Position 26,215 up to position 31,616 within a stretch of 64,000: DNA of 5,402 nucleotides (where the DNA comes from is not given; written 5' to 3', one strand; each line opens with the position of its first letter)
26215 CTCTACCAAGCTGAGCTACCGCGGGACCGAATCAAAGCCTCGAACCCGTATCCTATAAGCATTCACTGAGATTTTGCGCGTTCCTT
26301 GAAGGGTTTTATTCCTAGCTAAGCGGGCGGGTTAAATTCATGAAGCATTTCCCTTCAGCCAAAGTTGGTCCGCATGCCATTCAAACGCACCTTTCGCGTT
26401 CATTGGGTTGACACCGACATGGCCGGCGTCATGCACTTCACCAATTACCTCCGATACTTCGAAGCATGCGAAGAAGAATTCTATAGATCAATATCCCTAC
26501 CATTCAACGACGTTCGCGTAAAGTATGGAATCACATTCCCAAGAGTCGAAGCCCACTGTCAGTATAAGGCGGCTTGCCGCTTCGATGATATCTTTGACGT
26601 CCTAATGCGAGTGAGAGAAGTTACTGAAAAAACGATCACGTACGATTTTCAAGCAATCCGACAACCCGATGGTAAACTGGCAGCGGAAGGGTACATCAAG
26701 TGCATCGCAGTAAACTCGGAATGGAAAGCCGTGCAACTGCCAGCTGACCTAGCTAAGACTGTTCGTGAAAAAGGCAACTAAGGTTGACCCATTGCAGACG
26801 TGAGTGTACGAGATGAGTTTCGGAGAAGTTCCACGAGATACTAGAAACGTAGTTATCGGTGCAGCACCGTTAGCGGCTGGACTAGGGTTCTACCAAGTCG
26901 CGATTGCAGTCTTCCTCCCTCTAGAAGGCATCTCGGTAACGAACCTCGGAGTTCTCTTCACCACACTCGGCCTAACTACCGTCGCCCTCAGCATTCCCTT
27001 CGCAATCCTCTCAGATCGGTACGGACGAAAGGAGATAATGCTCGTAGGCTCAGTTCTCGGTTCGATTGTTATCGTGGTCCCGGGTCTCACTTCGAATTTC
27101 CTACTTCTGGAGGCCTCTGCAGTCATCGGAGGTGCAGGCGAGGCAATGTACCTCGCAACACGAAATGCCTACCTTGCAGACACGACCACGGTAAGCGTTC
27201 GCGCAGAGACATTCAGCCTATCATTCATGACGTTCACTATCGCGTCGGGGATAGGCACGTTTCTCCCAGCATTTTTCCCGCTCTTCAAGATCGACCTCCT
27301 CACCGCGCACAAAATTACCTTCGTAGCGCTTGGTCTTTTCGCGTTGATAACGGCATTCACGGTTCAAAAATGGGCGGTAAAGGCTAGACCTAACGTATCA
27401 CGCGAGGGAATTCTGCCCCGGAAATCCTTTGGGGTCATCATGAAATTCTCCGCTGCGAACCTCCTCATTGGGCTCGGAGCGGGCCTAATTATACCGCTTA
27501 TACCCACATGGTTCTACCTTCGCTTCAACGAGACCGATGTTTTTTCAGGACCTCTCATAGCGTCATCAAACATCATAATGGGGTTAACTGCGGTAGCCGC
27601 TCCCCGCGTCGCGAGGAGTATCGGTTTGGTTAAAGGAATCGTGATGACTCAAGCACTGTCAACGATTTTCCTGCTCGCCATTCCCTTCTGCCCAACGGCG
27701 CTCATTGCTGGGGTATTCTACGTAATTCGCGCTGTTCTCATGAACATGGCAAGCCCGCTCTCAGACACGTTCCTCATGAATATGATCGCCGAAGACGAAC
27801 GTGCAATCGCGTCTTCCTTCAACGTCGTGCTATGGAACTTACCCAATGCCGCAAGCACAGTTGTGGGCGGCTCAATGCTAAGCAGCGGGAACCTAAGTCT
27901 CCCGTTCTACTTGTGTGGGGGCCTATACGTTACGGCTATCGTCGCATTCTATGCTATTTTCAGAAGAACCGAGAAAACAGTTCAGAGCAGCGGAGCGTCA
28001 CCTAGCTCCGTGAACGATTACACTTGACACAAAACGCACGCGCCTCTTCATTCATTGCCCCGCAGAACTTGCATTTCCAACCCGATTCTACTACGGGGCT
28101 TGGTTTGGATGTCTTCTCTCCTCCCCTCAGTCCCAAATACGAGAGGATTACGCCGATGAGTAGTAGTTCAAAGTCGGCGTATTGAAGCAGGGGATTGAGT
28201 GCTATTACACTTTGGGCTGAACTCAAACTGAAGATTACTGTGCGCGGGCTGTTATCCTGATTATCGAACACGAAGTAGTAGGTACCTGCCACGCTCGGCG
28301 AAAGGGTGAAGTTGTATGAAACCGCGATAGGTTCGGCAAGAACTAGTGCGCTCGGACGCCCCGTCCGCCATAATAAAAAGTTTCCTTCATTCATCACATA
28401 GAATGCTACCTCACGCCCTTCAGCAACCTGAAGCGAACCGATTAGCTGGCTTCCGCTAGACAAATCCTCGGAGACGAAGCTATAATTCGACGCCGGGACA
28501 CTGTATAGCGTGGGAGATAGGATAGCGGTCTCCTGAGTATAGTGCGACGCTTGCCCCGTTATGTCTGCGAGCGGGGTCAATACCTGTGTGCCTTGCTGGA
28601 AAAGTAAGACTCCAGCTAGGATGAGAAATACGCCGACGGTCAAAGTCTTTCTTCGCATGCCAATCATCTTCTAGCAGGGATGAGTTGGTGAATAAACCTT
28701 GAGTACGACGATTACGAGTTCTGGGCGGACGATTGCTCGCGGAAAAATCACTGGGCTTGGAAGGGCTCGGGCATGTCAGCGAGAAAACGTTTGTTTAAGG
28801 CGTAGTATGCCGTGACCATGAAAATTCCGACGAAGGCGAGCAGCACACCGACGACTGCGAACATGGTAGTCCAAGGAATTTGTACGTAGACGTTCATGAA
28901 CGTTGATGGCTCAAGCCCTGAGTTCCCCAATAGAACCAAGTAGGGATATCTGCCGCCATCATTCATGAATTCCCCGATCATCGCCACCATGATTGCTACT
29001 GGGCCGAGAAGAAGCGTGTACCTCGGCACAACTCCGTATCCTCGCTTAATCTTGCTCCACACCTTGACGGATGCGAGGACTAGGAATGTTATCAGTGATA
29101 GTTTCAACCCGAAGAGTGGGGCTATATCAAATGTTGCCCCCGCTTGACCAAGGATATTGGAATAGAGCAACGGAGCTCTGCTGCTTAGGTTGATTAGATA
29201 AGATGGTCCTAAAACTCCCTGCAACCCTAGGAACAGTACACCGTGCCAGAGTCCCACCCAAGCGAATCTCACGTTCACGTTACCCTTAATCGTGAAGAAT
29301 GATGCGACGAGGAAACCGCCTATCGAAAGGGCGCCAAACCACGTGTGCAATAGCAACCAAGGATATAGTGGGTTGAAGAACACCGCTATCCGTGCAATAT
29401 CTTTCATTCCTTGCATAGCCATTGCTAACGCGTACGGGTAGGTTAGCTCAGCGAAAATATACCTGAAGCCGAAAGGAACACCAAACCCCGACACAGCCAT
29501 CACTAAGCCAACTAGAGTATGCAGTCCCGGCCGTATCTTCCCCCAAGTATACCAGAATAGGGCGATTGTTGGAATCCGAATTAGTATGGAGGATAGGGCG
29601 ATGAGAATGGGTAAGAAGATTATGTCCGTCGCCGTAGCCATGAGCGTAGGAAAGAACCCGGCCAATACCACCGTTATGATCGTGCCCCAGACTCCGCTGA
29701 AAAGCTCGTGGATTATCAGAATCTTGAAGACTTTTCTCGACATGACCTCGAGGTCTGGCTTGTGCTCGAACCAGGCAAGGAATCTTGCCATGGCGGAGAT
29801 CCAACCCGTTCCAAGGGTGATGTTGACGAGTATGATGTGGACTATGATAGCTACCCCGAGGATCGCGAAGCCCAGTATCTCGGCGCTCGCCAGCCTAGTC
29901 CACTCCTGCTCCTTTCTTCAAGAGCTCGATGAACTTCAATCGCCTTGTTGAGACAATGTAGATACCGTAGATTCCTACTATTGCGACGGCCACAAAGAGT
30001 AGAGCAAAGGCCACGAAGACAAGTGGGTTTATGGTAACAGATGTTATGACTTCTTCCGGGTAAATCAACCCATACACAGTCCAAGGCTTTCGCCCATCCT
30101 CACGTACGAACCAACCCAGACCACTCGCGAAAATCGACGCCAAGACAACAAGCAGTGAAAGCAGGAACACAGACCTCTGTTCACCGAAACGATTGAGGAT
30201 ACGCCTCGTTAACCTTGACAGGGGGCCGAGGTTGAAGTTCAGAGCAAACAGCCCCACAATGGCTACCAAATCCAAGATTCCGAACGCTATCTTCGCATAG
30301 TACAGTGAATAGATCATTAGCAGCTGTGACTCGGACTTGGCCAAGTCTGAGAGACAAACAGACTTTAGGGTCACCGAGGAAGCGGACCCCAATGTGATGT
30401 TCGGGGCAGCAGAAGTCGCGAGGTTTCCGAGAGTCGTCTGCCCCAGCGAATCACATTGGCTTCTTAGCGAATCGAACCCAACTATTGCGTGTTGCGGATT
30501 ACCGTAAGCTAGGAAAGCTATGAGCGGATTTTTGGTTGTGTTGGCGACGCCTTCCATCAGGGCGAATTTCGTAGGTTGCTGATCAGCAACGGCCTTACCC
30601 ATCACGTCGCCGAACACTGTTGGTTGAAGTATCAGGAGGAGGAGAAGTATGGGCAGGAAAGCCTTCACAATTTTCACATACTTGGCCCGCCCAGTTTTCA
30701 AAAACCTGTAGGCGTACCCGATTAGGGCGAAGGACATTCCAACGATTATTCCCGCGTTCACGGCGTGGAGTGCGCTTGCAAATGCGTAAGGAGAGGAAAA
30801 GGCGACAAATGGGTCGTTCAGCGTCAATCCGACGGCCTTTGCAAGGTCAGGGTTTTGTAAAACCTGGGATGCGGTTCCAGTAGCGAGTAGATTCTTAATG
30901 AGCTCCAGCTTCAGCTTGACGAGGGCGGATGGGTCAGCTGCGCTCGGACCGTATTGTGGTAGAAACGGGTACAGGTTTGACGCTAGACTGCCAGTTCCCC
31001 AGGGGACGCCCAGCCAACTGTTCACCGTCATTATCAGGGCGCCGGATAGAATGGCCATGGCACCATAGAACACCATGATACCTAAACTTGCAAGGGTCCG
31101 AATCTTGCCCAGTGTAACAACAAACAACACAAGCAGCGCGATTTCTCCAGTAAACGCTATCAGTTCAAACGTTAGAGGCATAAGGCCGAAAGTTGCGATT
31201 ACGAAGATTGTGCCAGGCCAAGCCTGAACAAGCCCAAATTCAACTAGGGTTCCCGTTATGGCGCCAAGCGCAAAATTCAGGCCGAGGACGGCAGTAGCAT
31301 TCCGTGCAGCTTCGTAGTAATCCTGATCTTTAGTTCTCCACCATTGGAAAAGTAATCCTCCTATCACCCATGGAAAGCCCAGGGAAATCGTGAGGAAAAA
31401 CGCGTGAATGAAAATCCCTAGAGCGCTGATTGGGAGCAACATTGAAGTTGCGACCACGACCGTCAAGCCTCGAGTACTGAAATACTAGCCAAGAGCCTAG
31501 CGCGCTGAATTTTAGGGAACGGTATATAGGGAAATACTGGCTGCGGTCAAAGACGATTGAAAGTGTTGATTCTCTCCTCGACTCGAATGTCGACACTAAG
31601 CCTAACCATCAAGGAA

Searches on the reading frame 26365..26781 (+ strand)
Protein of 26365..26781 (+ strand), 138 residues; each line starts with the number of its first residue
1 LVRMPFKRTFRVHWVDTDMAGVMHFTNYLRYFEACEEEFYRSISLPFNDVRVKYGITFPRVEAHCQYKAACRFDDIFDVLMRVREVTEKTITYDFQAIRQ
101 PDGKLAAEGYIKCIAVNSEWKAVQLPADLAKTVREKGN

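Call 72: search_protein_families(library=pfam, max_evalue=0.0001, proteins=[window:26365-26781:+])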
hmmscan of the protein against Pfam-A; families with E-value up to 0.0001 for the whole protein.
window:26365-26781:+ (138 aa): 2 families
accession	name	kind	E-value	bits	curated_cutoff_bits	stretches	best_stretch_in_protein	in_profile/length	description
PF13279.12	4HBT_2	-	1.2e-15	58.5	25.5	1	12-131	1-120/122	Thioesterase-like superfamily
PF03061.28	4HBT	-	8.1e-07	29.7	20.6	1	21-105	2-78/79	Thioesterase superfamily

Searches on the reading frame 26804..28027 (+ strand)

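Call 24: search_protein_families(library=pfam, max_evalue=0.00001, proteins=[window:26804-28027:+])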
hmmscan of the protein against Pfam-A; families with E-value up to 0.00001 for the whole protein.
window:26804-28027:+ (407 aa): 1 family
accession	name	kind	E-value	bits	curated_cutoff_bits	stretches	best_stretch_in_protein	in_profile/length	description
PF07690.21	MFS_1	-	7.3e-29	101.2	33.4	2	20-350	5-345/347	Major Facilitator Superfamily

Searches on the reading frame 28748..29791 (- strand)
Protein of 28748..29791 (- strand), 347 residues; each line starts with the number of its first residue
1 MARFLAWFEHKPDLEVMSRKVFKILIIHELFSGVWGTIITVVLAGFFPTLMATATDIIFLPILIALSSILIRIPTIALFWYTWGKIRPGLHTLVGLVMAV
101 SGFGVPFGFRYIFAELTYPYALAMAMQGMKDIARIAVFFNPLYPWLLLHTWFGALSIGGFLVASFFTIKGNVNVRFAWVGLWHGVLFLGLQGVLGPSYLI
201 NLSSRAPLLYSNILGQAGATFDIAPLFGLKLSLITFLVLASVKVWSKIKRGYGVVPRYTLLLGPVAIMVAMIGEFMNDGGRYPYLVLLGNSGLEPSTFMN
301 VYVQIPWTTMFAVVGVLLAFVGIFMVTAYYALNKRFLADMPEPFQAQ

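Call 24: search_protein_families(library=pfam, max_evalue=0.00001, proteins=[window:28748-29791:-])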
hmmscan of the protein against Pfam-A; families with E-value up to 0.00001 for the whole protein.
window:28748-29791:- (347 aa): 1 family
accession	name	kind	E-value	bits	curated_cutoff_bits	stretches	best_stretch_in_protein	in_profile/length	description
PF01654.22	Cyt_bd_oxida_I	-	2e-09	37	26.2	1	4-196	32-231/418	Cytochrome bd terminal oxidase subunit I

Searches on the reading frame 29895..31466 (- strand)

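Call 24: search_protein_families(library=pfam, max_evalue=0.00001, proteins=[window:29895-31466:-])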
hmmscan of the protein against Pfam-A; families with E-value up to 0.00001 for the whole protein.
window:29895-31466:- (523 aa): 1 family
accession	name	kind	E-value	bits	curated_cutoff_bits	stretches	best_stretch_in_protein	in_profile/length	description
PF01654.22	Cyt_bd_oxida_I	-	2.1e-54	185.1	26.2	1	15-503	7-411/418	Cytochrome bd terminal oxidase subunit I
